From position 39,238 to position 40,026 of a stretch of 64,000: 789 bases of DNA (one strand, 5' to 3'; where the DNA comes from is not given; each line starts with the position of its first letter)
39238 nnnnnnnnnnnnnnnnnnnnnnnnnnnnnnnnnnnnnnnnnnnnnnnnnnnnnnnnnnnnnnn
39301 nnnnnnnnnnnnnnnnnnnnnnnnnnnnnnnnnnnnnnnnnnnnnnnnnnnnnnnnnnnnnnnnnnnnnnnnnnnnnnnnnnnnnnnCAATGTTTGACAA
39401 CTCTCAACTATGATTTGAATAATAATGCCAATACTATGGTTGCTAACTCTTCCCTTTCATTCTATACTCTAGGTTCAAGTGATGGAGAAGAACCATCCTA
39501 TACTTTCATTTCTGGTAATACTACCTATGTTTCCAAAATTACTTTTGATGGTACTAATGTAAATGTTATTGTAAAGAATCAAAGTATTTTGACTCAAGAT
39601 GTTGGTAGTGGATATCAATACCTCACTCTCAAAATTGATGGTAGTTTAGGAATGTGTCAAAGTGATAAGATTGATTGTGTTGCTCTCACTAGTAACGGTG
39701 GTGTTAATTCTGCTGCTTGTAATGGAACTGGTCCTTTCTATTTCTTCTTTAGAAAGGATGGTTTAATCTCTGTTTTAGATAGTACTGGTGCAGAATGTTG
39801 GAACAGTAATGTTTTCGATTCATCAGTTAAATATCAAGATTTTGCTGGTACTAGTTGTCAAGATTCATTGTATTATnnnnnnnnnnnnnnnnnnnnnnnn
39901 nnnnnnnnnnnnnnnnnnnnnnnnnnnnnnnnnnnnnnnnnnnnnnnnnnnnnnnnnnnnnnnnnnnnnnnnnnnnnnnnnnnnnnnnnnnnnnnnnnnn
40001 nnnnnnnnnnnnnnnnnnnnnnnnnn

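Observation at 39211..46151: Giant GPI-type surface protein combining EGF-like repeats, two Frizzled-type CRD-like modules and a tandem array of 12 NGT sequons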

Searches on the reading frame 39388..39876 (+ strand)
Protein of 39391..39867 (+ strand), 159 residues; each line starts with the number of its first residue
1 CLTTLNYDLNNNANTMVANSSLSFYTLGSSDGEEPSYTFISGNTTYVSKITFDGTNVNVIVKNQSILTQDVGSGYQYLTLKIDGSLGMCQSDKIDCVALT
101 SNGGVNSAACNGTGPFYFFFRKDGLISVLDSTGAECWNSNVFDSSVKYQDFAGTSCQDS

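Call 7: search_protein_families(library=pfam, proteins=[window:39391-39867:+], max_evalue=10)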
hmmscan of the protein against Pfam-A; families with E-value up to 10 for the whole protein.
seq(159 aa): 1 family
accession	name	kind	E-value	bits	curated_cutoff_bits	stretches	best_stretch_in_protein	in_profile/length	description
PF21551.2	CSL4_N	-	0.058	13.5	27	1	30-61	15-46/57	Exosome complex component CSL4, N-terminal domain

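Call 41: search_solved_structures(query=A4, max_evalue=10, show_alignments=2)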
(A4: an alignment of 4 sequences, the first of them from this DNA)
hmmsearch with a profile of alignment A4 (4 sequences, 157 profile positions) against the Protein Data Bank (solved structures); distinct sequences matched with E-value up to 10: 16.
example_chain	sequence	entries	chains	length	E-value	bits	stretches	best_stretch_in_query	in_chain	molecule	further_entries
7evf_AA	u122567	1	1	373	0.019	18.1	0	77-132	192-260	PQQ_3 domain-containing protein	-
7eq5_A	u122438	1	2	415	0.025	17.7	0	46-142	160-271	Membrane associated protein kinase with beta-propeller domain, pyrrolo-quinoline quinone b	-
4h3o_A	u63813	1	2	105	0.076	16.1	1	114-143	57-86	Lectin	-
4pdt_A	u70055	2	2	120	0.25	14.4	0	112-135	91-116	Mannose recognizing lectin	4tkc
7dxn_A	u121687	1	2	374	0.28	14.3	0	80-139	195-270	Membrane associated protein kinase with beta-propeller domain, pyrrolo-quinoline quinone b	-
1bwu_Q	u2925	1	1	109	0.29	14.3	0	114-139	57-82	PROTEIN (AGGLUTININ)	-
1bwu_D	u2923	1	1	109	0.44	13.7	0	114-141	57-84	PROTEIN (AGGLUTININ)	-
2gse_A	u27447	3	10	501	2.7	11.1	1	56-153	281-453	Dihydropyrimidinase-related protein 2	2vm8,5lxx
5x1c_A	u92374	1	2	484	2.7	11.1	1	56-153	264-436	Dihydropyrimidinase-related protein 2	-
5mkv_A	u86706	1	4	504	2.8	11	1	56-153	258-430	Dihydropyrimidinase-related protein 2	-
5mle_C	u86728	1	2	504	2.8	11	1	56-153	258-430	Dihydropyrimidinase-related protein 2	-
6jv9_A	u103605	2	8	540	3.2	10.8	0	56-153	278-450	Dihydropyrimidinase-related protein 2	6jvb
5yza_A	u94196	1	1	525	3.2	10.8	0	56-153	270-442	Dihydropyrimidinase-related protein 2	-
5x1a_A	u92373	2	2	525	3.2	10.8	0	56-153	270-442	Dihydropyrimidinase-related protein 2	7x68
5yz5_A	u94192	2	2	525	3.3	10.8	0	56-153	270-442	Dihydropyrimidinase-related protein 2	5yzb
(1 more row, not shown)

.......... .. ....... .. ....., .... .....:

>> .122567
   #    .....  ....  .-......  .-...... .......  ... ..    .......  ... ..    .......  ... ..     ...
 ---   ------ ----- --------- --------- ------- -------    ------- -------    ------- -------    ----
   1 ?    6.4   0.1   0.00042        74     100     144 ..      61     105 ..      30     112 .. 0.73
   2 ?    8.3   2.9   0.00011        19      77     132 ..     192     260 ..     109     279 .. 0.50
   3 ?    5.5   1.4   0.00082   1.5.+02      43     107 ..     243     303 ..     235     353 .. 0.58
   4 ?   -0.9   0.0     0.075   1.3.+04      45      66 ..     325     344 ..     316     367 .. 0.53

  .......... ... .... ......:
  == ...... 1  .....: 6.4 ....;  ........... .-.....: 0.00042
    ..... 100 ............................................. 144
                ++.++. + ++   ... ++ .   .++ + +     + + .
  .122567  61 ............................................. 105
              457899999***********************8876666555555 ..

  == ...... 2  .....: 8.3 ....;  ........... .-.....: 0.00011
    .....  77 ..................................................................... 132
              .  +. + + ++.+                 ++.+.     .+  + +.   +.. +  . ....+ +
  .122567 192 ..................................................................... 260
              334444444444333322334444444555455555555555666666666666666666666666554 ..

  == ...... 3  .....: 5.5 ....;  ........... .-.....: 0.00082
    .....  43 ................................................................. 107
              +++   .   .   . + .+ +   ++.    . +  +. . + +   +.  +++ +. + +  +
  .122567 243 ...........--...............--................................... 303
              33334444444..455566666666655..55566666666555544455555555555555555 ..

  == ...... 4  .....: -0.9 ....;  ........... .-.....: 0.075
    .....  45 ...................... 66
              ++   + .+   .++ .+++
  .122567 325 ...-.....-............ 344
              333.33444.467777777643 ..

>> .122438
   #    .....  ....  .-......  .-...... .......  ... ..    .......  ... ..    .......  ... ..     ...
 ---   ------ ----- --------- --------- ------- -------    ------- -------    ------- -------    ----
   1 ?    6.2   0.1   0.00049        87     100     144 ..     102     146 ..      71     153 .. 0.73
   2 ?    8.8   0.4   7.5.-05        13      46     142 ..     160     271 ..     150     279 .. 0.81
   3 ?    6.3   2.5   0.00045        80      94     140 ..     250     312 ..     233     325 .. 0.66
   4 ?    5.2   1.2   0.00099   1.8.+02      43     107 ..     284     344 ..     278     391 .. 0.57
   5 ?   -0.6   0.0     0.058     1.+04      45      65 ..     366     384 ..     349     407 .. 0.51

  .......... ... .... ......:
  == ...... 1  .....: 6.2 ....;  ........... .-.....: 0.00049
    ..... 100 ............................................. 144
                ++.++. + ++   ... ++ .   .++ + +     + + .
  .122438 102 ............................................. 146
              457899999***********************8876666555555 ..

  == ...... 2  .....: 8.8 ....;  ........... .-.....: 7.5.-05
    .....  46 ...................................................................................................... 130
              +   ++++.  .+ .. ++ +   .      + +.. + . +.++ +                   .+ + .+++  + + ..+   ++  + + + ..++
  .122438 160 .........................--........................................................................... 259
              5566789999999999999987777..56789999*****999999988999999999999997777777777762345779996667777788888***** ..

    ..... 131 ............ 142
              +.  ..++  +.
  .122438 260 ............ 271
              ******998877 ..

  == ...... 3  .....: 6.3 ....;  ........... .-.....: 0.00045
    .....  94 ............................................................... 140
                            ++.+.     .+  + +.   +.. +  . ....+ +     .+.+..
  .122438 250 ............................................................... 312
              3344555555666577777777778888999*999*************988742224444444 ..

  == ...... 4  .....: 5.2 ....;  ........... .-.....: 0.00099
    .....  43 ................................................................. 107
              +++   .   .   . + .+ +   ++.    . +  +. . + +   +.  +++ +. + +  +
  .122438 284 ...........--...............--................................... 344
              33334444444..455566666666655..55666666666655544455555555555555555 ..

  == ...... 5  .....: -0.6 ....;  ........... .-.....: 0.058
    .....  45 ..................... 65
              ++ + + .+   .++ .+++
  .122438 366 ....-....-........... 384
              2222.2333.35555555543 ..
